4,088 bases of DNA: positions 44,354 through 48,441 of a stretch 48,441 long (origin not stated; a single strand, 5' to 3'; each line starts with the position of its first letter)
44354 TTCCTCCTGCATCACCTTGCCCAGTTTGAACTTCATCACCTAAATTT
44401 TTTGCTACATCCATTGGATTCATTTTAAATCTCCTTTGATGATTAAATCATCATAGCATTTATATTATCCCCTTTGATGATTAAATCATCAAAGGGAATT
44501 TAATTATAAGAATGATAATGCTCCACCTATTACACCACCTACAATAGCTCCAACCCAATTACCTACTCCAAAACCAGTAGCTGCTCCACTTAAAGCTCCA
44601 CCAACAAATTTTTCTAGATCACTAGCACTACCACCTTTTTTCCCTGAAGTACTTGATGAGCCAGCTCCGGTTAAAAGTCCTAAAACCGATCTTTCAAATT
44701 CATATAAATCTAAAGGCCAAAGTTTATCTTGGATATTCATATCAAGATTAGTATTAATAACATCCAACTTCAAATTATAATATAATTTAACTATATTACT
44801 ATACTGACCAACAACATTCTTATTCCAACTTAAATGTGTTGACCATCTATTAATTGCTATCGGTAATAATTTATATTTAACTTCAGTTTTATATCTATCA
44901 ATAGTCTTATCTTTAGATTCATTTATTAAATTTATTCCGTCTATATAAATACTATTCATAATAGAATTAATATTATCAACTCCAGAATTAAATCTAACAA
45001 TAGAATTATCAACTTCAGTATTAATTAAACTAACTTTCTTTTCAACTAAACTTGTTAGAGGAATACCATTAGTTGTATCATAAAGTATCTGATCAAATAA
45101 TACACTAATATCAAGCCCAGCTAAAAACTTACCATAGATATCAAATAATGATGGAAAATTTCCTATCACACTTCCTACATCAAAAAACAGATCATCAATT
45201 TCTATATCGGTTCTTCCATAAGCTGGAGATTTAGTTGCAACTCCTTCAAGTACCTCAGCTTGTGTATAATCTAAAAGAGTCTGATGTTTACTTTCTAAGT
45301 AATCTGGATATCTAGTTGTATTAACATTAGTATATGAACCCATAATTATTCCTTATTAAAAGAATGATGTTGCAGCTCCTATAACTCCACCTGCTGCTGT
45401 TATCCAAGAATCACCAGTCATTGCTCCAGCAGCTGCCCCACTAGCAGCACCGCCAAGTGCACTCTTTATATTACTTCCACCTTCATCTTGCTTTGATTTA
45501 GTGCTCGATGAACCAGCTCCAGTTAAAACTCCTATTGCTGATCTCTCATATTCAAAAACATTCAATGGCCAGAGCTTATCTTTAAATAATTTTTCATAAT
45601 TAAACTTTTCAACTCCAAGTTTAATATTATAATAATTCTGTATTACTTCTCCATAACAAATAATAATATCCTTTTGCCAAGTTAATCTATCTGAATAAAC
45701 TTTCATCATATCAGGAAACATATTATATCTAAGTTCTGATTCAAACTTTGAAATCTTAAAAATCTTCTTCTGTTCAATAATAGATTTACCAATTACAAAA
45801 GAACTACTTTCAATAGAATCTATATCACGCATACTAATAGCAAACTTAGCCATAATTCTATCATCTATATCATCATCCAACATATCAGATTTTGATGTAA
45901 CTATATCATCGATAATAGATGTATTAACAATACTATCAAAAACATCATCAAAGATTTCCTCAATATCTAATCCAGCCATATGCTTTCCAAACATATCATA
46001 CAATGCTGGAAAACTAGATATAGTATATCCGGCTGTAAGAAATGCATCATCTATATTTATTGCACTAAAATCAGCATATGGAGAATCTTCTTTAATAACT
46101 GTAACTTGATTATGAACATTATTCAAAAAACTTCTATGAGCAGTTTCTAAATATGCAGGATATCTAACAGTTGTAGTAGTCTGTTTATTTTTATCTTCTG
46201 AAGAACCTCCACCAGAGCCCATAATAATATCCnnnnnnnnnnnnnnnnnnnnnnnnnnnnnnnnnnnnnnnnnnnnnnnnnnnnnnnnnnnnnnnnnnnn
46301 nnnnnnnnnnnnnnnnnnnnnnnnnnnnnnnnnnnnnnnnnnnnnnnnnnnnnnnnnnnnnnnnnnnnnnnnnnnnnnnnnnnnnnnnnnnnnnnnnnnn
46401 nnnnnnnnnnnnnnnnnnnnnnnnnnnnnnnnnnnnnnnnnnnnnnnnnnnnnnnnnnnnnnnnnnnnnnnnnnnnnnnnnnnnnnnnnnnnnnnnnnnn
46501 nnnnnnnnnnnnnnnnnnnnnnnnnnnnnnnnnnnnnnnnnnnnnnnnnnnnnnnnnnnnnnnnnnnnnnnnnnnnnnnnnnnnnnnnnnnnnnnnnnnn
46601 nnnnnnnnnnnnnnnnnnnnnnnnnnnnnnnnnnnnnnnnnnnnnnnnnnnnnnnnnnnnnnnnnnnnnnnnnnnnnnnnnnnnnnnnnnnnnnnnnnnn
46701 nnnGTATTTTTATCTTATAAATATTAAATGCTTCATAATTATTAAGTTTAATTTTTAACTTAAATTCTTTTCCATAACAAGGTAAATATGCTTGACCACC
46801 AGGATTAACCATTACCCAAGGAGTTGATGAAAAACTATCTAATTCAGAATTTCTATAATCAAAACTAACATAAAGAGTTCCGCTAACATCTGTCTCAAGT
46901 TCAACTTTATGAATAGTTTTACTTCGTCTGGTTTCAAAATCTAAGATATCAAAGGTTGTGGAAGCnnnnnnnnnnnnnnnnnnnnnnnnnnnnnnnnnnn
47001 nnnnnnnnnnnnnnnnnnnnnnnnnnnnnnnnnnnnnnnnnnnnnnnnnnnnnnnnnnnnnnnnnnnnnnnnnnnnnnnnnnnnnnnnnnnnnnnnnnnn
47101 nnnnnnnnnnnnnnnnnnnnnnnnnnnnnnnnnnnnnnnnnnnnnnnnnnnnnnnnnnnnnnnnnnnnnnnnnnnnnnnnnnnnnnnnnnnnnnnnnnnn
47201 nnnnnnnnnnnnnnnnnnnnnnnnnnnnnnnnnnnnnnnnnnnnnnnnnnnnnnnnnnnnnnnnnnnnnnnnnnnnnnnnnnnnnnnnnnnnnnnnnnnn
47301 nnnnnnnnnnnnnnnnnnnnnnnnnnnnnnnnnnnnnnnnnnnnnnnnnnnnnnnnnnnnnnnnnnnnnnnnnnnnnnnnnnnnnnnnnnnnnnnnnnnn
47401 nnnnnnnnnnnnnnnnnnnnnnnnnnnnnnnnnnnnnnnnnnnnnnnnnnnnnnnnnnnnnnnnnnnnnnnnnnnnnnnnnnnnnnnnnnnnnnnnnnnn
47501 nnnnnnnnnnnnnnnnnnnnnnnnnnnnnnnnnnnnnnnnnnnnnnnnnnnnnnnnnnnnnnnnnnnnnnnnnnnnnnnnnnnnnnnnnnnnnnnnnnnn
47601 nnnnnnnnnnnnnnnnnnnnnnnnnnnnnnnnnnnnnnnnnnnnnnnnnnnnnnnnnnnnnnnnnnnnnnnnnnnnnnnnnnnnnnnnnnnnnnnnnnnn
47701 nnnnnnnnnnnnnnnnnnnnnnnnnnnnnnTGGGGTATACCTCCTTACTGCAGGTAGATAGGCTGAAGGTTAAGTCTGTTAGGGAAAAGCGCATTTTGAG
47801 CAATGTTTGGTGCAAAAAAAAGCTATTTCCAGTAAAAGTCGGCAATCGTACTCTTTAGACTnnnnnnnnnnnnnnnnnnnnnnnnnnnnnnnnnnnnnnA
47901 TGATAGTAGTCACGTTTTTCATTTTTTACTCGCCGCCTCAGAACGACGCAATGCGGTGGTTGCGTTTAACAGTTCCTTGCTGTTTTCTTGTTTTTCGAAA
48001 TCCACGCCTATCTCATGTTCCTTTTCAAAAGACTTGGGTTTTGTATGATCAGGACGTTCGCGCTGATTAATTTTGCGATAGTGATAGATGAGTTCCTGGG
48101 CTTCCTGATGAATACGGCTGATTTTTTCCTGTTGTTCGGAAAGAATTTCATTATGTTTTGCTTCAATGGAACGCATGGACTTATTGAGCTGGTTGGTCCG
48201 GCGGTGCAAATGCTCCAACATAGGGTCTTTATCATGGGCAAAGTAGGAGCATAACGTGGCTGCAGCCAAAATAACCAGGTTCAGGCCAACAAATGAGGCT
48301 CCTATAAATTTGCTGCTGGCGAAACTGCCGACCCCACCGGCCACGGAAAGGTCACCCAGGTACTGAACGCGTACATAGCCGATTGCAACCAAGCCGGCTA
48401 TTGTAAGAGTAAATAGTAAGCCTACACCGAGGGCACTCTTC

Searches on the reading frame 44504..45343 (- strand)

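Call 22: search_protein_families(library=pfam, proteins=[window:44504-45343:-], max_evalue=0.01)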
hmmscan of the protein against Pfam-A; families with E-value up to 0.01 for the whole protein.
window:44504-45343:- (279 aa): 1 family
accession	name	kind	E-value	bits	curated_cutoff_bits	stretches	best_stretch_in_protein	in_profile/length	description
PF10439.15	Bacteriocin_IIc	-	0.0018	18.7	27.1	1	237-276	17-59/59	Bacteriocin class II with double-glycine leader peptide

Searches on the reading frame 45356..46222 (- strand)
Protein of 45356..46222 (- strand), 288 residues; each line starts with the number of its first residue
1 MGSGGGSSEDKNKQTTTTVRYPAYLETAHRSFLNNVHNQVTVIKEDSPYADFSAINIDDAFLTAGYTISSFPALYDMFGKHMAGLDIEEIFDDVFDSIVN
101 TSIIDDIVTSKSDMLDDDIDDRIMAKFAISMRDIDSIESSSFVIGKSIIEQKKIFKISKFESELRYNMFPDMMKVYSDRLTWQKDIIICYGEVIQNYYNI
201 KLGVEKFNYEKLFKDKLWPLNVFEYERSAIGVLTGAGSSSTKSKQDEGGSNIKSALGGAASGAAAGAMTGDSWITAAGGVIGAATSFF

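Call 22: search_protein_families(library=pfam, proteins=[window:45356-46222:-], max_evalue=0.01)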
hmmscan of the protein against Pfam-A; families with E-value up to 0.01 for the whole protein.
window:45356-46222:- (288 aa): 1 family
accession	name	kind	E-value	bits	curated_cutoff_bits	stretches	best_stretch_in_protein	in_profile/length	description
PF10439.15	Bacteriocin_IIc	-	0.0023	18.3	27.1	1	247-285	16-55/59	Bacteriocin class II with double-glycine leader peptide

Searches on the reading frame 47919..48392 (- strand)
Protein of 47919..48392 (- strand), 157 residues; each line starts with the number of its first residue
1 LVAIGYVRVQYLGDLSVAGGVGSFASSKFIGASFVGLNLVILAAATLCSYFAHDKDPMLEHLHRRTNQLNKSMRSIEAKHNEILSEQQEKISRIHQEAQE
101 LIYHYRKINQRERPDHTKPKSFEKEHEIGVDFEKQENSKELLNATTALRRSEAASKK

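Call 22: search_protein_families(library=pfam, proteins=[window:47919-48392:-], max_evalue=0.01)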
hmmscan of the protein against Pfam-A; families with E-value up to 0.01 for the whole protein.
window:47919-48392:- (157 aa): 2 families
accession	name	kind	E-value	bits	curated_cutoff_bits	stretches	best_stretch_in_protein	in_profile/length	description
PF14661.11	HAUS6_N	-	0.0013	18.8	26.4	1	65-140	151-227/233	HAUS augmin-like complex subunit 6 N-terminus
PF16740.10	SKA2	-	0.0087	16.3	30.1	0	61-98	42-79/110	Spindle and kinetochore-associated protein 2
